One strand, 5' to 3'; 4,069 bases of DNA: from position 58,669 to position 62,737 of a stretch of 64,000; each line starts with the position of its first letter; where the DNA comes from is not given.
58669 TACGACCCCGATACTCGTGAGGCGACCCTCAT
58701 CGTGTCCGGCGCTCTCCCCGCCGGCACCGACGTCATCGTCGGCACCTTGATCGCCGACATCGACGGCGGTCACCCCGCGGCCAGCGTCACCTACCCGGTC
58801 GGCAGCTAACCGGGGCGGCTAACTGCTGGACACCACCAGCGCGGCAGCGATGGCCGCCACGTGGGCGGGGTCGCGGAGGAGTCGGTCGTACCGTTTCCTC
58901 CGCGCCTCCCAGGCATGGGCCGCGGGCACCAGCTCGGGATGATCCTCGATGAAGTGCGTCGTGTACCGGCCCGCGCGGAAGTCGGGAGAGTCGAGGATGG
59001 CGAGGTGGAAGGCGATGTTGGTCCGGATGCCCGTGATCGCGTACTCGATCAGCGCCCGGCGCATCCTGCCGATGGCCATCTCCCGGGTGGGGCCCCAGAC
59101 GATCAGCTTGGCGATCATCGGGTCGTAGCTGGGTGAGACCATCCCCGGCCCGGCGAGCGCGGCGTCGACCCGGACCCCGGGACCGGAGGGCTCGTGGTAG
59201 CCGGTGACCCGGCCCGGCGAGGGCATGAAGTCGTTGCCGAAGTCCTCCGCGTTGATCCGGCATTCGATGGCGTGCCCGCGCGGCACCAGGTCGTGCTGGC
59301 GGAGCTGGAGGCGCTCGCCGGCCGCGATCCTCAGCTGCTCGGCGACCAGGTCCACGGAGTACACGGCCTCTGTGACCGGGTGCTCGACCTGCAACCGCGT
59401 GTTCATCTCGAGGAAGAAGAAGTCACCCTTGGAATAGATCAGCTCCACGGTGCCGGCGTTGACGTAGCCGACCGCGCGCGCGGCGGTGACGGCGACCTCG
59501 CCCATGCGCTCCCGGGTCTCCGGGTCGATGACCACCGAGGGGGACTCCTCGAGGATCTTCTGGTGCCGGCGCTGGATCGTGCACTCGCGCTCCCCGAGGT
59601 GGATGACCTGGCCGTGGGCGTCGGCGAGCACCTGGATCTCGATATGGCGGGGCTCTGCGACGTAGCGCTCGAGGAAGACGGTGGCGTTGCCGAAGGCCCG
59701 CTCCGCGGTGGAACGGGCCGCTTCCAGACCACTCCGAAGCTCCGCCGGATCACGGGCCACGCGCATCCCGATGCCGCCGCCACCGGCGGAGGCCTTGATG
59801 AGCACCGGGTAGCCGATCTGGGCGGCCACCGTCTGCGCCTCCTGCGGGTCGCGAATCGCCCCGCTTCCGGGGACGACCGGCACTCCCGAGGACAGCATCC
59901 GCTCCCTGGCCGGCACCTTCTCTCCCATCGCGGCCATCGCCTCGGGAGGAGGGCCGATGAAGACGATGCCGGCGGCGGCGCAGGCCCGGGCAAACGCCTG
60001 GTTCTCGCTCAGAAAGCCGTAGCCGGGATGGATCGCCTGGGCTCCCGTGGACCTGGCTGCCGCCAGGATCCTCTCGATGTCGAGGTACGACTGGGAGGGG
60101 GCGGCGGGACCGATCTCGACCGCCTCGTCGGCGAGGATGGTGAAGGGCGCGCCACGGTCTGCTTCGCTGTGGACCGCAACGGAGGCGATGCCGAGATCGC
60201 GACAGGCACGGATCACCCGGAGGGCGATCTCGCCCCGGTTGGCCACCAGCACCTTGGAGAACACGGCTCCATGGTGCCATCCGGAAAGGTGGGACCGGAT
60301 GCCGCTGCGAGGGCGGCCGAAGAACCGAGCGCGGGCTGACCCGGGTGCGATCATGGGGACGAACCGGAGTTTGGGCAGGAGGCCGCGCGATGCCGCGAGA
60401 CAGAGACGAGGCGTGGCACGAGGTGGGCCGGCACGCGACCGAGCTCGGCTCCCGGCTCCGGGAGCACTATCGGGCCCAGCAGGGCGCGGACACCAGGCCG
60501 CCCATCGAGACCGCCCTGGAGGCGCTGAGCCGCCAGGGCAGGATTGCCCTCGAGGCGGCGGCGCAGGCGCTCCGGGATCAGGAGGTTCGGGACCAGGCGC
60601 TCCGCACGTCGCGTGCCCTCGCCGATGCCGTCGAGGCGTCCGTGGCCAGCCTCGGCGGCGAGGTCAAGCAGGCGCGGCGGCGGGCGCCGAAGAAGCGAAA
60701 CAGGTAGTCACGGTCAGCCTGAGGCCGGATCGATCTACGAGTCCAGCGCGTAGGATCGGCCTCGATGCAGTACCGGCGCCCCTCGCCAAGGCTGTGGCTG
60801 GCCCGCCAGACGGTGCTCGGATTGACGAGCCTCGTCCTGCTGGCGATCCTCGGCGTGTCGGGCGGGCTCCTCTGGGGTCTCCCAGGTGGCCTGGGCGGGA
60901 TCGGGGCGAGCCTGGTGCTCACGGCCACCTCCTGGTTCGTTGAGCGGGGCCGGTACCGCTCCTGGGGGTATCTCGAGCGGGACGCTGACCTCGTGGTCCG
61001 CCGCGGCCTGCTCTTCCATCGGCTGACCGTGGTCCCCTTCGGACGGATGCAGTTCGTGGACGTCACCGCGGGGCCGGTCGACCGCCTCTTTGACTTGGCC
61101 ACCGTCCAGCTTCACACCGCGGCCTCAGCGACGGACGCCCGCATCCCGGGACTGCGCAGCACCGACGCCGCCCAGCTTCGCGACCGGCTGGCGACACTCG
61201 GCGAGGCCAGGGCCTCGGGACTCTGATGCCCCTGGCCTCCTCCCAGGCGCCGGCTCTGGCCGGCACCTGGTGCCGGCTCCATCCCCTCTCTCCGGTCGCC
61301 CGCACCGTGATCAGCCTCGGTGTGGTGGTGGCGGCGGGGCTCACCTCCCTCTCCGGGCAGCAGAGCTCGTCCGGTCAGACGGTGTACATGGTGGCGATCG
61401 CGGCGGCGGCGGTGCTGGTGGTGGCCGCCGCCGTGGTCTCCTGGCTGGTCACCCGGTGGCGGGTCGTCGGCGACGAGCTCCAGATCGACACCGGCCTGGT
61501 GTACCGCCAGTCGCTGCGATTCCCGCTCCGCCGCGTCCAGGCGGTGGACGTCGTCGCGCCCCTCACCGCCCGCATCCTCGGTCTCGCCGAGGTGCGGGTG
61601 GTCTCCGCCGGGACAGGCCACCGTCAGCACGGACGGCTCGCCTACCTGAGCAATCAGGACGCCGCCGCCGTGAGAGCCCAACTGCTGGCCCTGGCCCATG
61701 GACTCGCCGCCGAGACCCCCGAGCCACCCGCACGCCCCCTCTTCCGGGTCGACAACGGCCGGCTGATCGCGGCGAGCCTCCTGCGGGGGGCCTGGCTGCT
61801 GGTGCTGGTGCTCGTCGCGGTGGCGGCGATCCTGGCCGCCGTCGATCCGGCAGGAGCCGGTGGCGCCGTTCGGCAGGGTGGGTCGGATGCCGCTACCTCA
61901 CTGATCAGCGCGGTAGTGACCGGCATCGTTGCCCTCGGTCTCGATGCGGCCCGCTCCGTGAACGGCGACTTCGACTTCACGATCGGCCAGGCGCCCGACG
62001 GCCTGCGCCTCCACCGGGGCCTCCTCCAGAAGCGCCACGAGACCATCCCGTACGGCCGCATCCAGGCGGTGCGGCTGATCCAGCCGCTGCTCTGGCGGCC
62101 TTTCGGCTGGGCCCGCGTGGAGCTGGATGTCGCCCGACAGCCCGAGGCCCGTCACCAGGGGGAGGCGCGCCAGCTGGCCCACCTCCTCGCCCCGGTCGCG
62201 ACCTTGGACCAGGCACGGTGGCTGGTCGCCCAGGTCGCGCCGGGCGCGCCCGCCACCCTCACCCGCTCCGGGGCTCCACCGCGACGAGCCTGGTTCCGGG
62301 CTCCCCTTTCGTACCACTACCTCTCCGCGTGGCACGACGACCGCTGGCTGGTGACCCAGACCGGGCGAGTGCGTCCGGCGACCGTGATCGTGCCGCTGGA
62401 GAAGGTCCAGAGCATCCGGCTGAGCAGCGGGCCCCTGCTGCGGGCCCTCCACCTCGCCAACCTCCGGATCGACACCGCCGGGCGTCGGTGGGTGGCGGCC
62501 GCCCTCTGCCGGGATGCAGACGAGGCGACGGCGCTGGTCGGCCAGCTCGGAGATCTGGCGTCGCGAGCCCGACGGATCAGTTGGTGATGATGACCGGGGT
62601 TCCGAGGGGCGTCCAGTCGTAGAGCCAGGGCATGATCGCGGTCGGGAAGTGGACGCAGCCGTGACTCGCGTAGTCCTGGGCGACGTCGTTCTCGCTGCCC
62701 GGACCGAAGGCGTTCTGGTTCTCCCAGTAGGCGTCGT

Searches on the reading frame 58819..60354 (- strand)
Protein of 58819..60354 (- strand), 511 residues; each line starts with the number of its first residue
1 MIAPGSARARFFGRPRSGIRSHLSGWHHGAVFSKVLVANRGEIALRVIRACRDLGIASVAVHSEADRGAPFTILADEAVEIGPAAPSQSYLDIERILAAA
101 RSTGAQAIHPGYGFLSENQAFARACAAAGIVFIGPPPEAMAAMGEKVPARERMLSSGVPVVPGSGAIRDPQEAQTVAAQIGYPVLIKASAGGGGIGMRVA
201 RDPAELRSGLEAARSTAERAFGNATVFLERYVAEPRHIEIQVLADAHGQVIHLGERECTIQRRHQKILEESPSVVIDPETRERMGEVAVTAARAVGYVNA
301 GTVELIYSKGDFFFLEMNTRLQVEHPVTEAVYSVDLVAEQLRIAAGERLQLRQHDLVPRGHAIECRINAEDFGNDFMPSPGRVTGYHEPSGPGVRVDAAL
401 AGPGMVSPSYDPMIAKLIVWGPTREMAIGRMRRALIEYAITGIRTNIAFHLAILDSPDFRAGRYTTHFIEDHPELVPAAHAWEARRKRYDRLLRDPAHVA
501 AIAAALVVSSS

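Call 36: search_protein_families(library=pfam, proteins=[window:58819-60354:-], max_evalue=0.00001)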
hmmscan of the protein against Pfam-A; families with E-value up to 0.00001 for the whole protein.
window:58819-60354:- (511 aa): 6 families
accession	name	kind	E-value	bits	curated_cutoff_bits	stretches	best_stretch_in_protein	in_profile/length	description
PF02786.22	CPSase_L_D2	-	8.6e-71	238.2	19.8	1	146-350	2-209/211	Carbamoyl-phosphate synthase L chain, ATP binding domain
PF00289.28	Biotin_carb_N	-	1.8e-46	157.6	25.5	1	32-140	2-110/110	Biotin carboxylase, N-terminal domain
PF02785.25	Biotin_carb_C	-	5.8e-40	136.2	32.4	1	364-470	1-107/108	Biotin carboxylase C-terminal domain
PF07478.18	Dala_Dala_lig_C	-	2.1e-10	40.9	24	1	172-319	27-174/204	D-ala D-ala ligase C-terminus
PF02222.28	ATP-grasp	-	1.8e-07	31.4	27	1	161-320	10-162/179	ATP-grasp domain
PF08443.16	RimK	-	2e-07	31.3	21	1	161-325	18-171/188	RimK-like ATP-grasp domain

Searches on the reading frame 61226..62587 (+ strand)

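Call 36: search_protein_families(library=pfam, proteins=[window:61226-62587:+], max_evalue=0.00001)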
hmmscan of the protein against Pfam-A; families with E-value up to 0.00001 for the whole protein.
window:61226-62587:+ (453 aa): 1 family
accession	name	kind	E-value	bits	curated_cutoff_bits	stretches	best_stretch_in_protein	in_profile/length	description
PF03703.20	bPH_2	-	2.3e-35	121.1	22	3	73-153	1-78/78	Bacterial PH domain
